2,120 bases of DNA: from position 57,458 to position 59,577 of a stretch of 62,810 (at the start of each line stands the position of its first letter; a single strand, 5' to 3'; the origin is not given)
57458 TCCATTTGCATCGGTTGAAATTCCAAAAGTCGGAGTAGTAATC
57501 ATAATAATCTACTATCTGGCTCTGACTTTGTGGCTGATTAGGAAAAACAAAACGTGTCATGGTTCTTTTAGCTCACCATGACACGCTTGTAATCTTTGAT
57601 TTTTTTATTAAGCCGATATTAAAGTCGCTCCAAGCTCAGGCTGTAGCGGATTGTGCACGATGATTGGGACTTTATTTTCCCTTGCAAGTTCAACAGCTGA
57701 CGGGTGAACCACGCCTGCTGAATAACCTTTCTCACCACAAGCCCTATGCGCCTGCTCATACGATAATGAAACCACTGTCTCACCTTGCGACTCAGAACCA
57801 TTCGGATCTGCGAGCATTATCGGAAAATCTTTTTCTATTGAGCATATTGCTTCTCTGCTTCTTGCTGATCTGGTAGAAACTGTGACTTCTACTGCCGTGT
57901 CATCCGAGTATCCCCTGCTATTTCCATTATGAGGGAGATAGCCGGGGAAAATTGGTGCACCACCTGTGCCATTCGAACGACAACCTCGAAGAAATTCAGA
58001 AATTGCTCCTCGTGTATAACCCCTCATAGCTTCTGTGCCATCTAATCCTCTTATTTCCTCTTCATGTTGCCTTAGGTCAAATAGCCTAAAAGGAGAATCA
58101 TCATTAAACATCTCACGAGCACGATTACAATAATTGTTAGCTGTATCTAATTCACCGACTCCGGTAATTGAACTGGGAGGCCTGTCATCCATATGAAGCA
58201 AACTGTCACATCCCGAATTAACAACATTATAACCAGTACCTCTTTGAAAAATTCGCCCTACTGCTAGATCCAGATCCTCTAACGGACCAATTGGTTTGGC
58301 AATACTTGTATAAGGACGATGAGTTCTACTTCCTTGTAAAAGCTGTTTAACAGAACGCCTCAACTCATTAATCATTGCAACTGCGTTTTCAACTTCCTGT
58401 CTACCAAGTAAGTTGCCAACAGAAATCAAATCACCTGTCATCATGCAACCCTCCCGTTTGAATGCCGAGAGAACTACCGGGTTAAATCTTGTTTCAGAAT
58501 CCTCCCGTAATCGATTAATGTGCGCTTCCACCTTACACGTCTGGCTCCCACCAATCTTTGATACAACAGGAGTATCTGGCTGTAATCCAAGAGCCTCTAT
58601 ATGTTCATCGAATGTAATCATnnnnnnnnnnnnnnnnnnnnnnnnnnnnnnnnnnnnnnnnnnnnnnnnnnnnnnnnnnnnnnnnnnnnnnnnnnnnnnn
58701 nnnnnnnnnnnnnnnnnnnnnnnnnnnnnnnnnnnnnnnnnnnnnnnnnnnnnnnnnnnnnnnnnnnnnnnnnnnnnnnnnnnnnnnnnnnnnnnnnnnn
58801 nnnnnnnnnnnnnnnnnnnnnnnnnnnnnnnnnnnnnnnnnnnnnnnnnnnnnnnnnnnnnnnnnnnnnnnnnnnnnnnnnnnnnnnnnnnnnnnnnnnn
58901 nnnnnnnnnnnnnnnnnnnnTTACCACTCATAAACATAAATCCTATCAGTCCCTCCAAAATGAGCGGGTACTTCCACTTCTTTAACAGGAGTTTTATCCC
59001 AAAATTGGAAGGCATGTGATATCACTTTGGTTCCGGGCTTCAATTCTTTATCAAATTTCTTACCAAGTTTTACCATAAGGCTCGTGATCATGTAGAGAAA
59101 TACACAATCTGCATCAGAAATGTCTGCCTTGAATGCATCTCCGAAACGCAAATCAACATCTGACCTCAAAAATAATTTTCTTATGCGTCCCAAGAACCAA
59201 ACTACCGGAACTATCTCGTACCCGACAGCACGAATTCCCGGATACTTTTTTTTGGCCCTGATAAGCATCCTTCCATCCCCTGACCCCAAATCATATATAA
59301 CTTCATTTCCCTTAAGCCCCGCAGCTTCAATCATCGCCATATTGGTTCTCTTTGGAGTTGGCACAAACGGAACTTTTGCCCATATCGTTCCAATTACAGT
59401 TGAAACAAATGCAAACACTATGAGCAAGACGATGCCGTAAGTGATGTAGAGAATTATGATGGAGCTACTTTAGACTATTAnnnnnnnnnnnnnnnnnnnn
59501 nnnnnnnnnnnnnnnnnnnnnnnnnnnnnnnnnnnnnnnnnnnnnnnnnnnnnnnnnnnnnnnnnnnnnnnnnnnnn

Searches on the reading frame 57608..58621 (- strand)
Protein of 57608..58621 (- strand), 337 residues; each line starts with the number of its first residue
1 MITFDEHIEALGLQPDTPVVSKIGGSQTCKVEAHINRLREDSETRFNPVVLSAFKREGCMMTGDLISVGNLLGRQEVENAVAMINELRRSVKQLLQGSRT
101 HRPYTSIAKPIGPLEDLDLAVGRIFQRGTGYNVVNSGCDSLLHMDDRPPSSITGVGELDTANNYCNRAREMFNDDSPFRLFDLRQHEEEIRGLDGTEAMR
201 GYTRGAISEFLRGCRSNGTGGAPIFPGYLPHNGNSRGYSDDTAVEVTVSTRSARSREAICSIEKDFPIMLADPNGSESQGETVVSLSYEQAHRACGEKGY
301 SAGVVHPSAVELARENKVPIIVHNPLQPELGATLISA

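Call 4: search_protein_families(library=pfam, proteins=[window:57608-58621:-], max_evalue=0.01)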
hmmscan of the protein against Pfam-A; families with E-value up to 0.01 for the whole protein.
window:57608-58621:- (337 aa): 1 family
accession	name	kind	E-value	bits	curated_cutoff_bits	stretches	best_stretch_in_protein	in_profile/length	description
PF00696.33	AA_kinase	-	0.0019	18.4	24.9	1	220-323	131-233/234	Amino acid kinase family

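Call 10: find_related_loci(query=window:57608-58621:-, collection=genome_contigs, flank=3000)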
Query window:57608-58621:- (337 aa) in genome_contigs; peptide patterns used: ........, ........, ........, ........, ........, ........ (x = any residue, [..] = any of these).
24 stretches matched a pattern, but none encodes a relative of the query by tblastn (E <= 1e-3).

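Call 11: find_homologous_proteins(query=window:57608-58621:-)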
Query window:57608-58621:- (337 aa): 4 proteins with E <= 0.001 among 2890 candidates.
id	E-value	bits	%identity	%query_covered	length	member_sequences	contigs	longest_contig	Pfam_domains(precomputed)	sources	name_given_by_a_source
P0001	5.0e-223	757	100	100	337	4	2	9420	-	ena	-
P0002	1.6e-47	180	34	99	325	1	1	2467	-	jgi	-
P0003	2.0e-40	157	33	99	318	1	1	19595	-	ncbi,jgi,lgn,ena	ncbi:MAG: hypothetical protein WCX61_01375 [Candidatus Peribacteraceae bacterium]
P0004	8.0e-31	126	36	62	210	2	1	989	-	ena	-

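Call 12: find_encoding_contigs(protein=P0003, flank=4000)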
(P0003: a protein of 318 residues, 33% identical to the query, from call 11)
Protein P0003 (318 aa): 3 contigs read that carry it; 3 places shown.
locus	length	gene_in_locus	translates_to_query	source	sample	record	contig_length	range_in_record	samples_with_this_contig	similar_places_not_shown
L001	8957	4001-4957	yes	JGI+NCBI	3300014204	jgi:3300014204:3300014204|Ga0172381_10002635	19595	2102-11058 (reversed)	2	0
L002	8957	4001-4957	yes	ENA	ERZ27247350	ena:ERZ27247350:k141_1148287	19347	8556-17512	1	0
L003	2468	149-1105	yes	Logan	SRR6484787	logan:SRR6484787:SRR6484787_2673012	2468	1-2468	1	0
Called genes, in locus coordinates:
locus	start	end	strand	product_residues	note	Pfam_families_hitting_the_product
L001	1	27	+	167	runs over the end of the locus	-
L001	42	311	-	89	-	-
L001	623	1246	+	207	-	-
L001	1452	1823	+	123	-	-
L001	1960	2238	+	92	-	PF14333:DUF4389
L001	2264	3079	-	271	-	-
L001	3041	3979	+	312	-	PF00701:DHDPS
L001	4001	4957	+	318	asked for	-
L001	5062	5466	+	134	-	PF02535:Zip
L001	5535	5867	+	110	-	PF02535:Zip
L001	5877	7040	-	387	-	PF00155:Aminotran_1_2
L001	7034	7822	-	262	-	PF00800:PDT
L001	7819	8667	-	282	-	PF02153:PDH_N, PF20463:PDH_C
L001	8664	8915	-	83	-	PF01817:CM_2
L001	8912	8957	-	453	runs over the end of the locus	PF01487:DHquinase_I, PF08501:Shikimate_dh_N, PF18317:SDH_C (weak)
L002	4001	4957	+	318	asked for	-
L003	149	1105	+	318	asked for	-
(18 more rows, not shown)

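Call 13: find_encoding_contigs(protein=P0002, flank=4000)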
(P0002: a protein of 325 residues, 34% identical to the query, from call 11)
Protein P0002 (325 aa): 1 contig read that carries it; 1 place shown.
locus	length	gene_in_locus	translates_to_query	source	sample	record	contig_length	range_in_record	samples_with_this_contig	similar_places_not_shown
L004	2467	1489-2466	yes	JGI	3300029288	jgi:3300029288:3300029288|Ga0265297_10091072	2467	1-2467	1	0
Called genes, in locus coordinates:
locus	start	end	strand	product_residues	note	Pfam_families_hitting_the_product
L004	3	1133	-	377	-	?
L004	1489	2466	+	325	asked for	?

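Call 14: find_encoding_contigs(protein=P0001, flank=4000)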
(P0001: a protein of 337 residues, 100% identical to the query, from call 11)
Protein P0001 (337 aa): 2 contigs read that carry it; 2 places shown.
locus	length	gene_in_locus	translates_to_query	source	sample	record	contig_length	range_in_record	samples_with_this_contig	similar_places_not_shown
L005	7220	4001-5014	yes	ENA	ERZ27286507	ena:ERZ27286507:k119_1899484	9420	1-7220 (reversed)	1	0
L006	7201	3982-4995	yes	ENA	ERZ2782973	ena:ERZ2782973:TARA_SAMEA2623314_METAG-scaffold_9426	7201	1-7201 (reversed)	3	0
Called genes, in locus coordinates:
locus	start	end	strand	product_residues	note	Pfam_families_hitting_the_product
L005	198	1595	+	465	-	-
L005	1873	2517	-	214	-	PF02592:Vut_1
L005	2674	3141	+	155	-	-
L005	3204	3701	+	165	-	PF00891:Methyltransf_2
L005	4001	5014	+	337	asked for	-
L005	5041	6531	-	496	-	PF13567:DUF4131, PF03772:Competence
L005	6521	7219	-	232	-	?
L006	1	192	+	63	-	?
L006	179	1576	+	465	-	-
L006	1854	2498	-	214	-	PF02592:Vut_1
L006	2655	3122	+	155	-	-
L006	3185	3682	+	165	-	PF00891:Methyltransf_2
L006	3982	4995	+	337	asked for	-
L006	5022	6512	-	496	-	PF13567:DUF4131, PF03772:Competence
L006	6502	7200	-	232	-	?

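Call 19: find_encoding_contigs(protein=P0004, flank=4000)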
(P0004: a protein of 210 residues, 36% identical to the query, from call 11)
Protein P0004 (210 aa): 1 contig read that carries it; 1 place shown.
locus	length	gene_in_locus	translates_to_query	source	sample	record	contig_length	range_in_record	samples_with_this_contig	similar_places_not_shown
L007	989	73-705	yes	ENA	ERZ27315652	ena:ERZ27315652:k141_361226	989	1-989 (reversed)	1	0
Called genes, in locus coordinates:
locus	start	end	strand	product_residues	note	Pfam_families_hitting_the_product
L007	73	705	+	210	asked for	-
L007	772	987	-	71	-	?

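Call 23: find_related_loci(query=A3, collection=metagenome_contigs, flank=3000)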
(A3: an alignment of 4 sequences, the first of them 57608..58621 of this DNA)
Query A3 (337 aa) in metagenome_contigs; peptide patterns used: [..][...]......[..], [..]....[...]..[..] (x = any residue, [..] = any of these).
323 stretches matched a pattern; 3 encode a relative of the query (tblastn E <= 1e-3); 3 distinct loci.
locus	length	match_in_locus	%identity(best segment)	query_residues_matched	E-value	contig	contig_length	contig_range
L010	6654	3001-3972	33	1-335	9e-52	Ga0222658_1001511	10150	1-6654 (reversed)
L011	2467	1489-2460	34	1-335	8e-51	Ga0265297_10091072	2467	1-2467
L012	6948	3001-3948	33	1-335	6e-46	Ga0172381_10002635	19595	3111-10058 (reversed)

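Call 29: search_solved_structures(query=A3, max_evalue=1, show_alignments=1)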
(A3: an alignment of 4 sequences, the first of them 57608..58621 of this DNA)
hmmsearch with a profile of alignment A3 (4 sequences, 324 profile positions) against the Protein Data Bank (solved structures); distinct sequences matched with E-value up to 1: 7.
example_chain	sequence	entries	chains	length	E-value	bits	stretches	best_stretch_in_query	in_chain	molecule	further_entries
3c1m_A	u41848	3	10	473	6.3e-09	38.7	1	256-323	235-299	Probable aspartokinase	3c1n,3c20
2hmf_A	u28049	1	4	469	6.8e-09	38.5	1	256-323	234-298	Probable aspartokinase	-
2cdq_A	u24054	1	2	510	0.00013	24.5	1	19-322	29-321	ASPARTOKINASE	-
2j0w_A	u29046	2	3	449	0.00014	24.4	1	17-322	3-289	LYSINE-SENSITIVE ASPARTOKINASE 3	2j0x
4a7w_A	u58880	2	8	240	0.00019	23.9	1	233-315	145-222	URIDYLATE KINASE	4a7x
3l76_A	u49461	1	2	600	0.0014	21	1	224-318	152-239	Aspartokinase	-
3tvi_A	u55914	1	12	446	0.43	12.9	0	257-322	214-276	Aspartokinase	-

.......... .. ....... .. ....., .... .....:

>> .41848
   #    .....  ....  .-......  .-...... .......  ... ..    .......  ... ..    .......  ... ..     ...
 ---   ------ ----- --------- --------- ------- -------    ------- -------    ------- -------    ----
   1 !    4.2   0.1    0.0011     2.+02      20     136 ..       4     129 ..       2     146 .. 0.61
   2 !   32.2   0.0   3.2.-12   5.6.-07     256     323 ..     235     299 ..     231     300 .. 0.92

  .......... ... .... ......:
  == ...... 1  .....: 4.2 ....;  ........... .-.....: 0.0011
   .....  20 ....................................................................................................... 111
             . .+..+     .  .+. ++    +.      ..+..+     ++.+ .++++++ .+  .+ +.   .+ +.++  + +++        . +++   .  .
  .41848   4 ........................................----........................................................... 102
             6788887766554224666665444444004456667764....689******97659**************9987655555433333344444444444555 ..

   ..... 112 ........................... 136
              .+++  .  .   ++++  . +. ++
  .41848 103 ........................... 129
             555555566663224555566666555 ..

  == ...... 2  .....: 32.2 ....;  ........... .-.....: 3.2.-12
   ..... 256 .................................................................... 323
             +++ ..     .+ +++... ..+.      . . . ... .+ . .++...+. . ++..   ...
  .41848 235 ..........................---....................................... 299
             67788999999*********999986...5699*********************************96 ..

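Call 34: search_protein_representatives(alignment_id=A3)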
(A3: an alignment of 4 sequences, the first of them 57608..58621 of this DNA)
Query: 4 sequences, 324 profile positions. Proteins with E-value up to 0.001 (for the whole library): 169; up to 1e-10: 46; up to 1e-30: 4. The best 150 are listed.
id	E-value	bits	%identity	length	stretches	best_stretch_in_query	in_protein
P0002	3.2e-159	545.8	-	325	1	1-323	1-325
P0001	1.6e-152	523.7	-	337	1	1-323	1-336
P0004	8.2e-103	360.4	-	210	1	119-323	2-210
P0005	5.3e-49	183.5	-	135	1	1-129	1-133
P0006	3.7e-28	115.1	-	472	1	3-322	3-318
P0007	2.4e-24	102.5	-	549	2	58-323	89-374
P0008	4.3e-24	101.7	-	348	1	13-312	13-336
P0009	6.4e-23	97.8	-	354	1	17-317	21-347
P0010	5.6e-22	94.7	-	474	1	4-322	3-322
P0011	1.5e-21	93.3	-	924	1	15-323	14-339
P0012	2.1e-21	92.8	-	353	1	15-318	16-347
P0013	3.9e-21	92.0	-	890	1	9-322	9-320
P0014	5.7e-21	91.4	-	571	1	58-323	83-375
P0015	1.1e-20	90.5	-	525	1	15-323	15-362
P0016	1.1e-20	90.5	-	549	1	56-314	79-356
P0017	2.8e-19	85.8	-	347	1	13-315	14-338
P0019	3.5e-18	82.3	-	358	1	12-318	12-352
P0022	2.6e-17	79.4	-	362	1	20-323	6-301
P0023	7.9e-17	77.8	-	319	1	1-321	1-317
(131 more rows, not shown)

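Call 35: find_encoding_contigs(protein=P0005, flank=4000)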
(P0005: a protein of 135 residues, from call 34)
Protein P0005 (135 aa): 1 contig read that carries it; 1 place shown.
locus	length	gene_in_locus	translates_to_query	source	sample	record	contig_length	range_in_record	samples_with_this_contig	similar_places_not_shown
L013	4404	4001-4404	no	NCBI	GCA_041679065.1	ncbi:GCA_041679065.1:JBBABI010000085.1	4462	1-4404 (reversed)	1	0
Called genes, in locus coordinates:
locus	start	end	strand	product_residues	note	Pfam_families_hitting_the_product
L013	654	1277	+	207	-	-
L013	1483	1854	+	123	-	-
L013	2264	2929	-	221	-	-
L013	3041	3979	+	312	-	PF00701:DHDPS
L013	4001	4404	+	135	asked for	?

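Call 36: search_protein_families(library=pfam, proteins=[P0006, P0007, P0008, P0009, P0010, P0012, P0017, P0019, P0022, P0023], max_evalue=0.001)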
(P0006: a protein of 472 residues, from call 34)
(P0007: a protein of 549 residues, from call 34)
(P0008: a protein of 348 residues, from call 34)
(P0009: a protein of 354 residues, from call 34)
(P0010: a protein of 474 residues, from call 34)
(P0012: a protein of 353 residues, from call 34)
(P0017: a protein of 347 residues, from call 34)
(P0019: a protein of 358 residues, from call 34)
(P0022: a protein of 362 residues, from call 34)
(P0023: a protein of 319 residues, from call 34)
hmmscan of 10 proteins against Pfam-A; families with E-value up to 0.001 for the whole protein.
P0006 (472 aa): 0 families

P0007 (549 aa): 2 families
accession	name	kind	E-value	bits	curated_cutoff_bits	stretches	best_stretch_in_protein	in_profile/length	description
PF00696.33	AA_kinase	-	2.8e-10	40.8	24.9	1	24-362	3-234/234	Amino acid kinase family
PF22468.2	ACT_9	-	5.7e-08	32.9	27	1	488-531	16-59/61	ACT domain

P0008 (348 aa): 0 families

P0009 (354 aa): 1 family
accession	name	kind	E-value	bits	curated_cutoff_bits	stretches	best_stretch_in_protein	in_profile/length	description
PF00696.33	AA_kinase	-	5.9e-08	33.2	24.9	1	23-339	3-232/234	Amino acid kinase family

P0010 (474 aa): 1 family
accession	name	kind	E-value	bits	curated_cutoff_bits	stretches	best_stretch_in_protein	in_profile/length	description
PF00696.33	AA_kinase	-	0.00011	22.4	24.9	1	153-311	76-234/234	Amino acid kinase family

P0012 (353 aa): 1 family
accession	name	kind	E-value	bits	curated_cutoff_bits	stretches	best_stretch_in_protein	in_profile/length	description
PF00696.33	AA_kinase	-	1.1e-08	35.6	24.9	1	20-340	3-234/234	Amino acid kinase family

P0017 (347 aa): 1 family
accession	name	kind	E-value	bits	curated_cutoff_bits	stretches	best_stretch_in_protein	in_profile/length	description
PF00696.33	AA_kinase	-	0.00011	22.5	24.9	1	19-259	2-166/234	Amino acid kinase family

P0019 (358 aa): 1 family
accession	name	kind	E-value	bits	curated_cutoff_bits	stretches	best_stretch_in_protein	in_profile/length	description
PF00696.33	AA_kinase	-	8.8e-12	45.7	24.9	1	18-344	2-233/234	Amino acid kinase family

P0022 (362 aa): 1 family
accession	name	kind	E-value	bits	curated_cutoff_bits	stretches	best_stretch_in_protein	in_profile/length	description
PF00696.33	AA_kinase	-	5.4e-07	30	24.9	1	91-289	74-234/234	Amino acid kinase family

P0023 (319 aa): 0 families

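Call 47: search_protein_families(library=pfam, proteins=[L010:3001-3978:+], max_evalue=0.01)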
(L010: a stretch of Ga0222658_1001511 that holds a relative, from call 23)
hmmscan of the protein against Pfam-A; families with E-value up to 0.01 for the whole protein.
L010:3001-3978:+ (325 aa): 1 family
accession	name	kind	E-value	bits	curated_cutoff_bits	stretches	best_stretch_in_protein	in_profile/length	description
PF00696.33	AA_kinase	-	0.0016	18.6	24.9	0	258-312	178-233/234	Amino acid kinase family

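Call 67: search_protein_families(library=ncbifam, proteins=[window:57608-58621:-], max_evalue=0.01)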
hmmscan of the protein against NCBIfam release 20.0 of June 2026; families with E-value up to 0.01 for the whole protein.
window:57608-58621:- (337 aa): 9 families
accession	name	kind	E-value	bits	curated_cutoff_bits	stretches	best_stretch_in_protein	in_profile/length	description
NF006068.0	PRK08210.1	equivalog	5.4e-06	25.8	474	1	236-333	155-244/405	aspartate kinase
TIGR00656.1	asp_kin_monofn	equivalog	0.00049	19.2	402.25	1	236-336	157-248/407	aspartate kinase, monofunctional class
NF006614.0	PRK09181.1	equivalog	0.00052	18.9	536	1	235-336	215-309/476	aspartate kinase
NF004938.0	PRK06291.1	equivalog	0.00066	18.5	528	1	268-336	238-302/468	aspartate kinase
TIGR00657.1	asp_kinases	subfamily_domain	0.00096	18.3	208.7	1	236-336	191-283/442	aspartate kinase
NF006959.0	PRK09436.1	equivalog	0.0013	16.9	726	1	268-336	232-296/819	bifunctional aspartate kinase/homoserine dehydrogenase I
NF005156.0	PRK06635.1-5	equivalog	0.0032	16.3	594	1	236-332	150-238/411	aspartate kinase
NF005656.0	PRK07431.1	equivalog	0.0033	16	657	1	236-336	152-244/587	aspartate kinase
NF006515.0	PRK08961.1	equivalog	0.0054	14.7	802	1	253-336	224-304/861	bifunctional aspartate kinase/diaminopimelate decarboxylase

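Call 68: predict_structure(alignment_id=A3)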
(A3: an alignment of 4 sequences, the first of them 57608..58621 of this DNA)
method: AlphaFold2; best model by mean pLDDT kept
length: 337 residues; sequences in the alignment: 4
mean_pLDDT: 71.3   pTM: 0.68
mean pLDDT of the five models: 71.3, 61.7, 60.3, 55.3, 44.9
residues with pLDDT >= 90: 41; 70-90: 142; 50-70: 118; < 50: 36
segments of 3 or more residues with pLDDT < 50: 26-28, 55-59, 97-110, 136-139, 154-158, 235-237
pLDDT, mean of each block of 10 residues (from residue 1): 89 84 63 67 71 51 64 78 73 54 42 59 67 60 66 50 57 64 75 79 88 71 77 59 91 86 83 58 89 66 79 93 86 93
secondary structure, 60 per line:
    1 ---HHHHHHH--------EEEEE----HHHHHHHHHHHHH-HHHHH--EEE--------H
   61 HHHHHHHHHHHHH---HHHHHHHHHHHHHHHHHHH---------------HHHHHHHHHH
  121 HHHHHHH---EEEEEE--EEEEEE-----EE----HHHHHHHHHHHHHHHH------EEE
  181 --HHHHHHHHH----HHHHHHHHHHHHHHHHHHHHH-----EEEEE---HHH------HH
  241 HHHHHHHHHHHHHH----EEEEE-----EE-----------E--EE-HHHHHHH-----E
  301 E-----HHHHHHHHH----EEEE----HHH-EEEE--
elements in order: H4-10 E19-23 H28-40 H42-46 E49-51 H60-73 H77-95 H111-127 E131-136 E139-144 H156-171 E178-180 H183-191 H196-216 E222-226 H239-254 E259-263 H288-294 H307-315 E320-323 E332-335

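Call 72: fold_search(model_id=the predicted structure, library=pdb)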
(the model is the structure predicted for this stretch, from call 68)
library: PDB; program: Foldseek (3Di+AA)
matches with E <= 10: 256; with E <= 0.001: 65
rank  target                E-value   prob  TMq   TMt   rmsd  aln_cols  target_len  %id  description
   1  3tvi_F                1.9e-08  1.00  0.46  0.38   7.3       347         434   17  Crystal structure of Clostridium acetobutylicum aspartate kinase (CaAK): An important allosteric enzyme for industrial (released 2011-11-09)
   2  2j0w                  7.9e-08  1.00  0.55  0.44   5.8       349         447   19  Crystal structure of E. coli aspartokinase III in complex with aspartate and ADP (R-state) (released 2006-08-10)
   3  3tvi_H                1.0e-07  1.00  0.47  0.38   7.7       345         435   16  Crystal structure of Clostridium acetobutylicum aspartate kinase (CaAK): An important allosteric enzyme for industrial (released 2011-11-09)
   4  2j0x_B                1.5e-07  1.00  0.53  0.42   6.1       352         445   18  CRYSTAL STRUCTURE OF E. COLI ASPARTOKINASE III IN COMPLEX WITH LYSINE AND ASPARTATE (T-STATE) (released 2006-08-10)
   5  3c1n_D                1.9e-07  1.00  0.44  0.35  10.7       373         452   16  Crystal Structure of Allosteric Inhibition Threonine-sensitive Aspartokinase from Methanococcus jannaschii with L-thre (released 2008-03-25)
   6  3tvi_B                2.0e-07  1.00  0.47  0.38   7.1       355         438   15  Crystal structure of Clostridium acetobutylicum aspartate kinase (CaAK): An important allosteric enzyme for industrial (released 2011-11-09)
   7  3c1n_B                2.2e-07  1.00  0.52  0.41   6.5       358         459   18  Crystal Structure of Allosteric Inhibition Threonine-sensitive Aspartokinase from Methanococcus jannaschii with L-thre (released 2008-03-25)
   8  2cdq_A                2.4e-07  1.00  0.55  0.41   5.9       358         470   20  Crystal structure of Arabidopsis thaliana aspartate kinase complexed with lysine and S- adenosylmethionine (released 2006-05-30)
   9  3tvi_E                2.8e-07  1.00  0.48  0.39   7.2       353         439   16  Crystal structure of Clostridium acetobutylicum aspartate kinase (CaAK): An important allosteric enzyme for industrial (released 2011-11-09)
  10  3c1n_C                3.1e-07  1.00  0.43  0.34  11.1       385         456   16  Crystal Structure of Allosteric Inhibition Threonine-sensitive Aspartokinase from Methanococcus jannaschii with L-thre (released 2008-03-25)
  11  3c1m_D                3.7e-07  1.00  0.41  0.32  11.3       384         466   16  Cyrstal Structure of threonine-sensitive aspartokinase from Methanococcus jannaschii with MgAMP-PNP and L-aspartate (released 2008-03-25)
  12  3tvi_G                3.9e-07  1.00  0.48  0.39   6.8       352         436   15  Crystal structure of Clostridium acetobutylicum aspartate kinase (CaAK): An important allosteric enzyme for industrial (released 2011-11-09)
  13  3tvi_D                4.2e-07  1.00  0.48  0.38   7.1       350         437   15  Crystal structure of Clostridium acetobutylicum aspartate kinase (CaAK): An important allosteric enzyme for industrial (released 2011-11-09)
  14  3c1m_A                4.7e-07  1.00  0.43  0.33  10.4       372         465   16  Cyrstal Structure of threonine-sensitive aspartokinase from Methanococcus jannaschii with MgAMP-PNP and L-aspartate (released 2008-03-25)
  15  3tvi_I                5.9e-07  1.00  0.48  0.39   6.4       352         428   15  Crystal structure of Clostridium acetobutylicum aspartate kinase (CaAK): An important allosteric enzyme for industrial (released 2011-11-09)
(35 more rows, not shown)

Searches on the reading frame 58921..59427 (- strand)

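Call 4: search_protein_families(library=pfam, proteins=[window:58921-59427:-], max_evalue=0.01)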
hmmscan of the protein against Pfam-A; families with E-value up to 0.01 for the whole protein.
window:58921-59427:- (168 aa): 3 families
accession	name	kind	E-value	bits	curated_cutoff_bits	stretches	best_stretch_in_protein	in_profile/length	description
PF00891.24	Methyltransf_2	-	4.3e-08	33.2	22.3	1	32-114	54-136/210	O-methyltransferase domain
PF08123.19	DOT1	-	0.0035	17.3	23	0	31-75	33-77/205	Histone methylation protein DOT1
PF13847.12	Methyltransf_31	-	0.0056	16.8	27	1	39-139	2-111/145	Methyltransferase domain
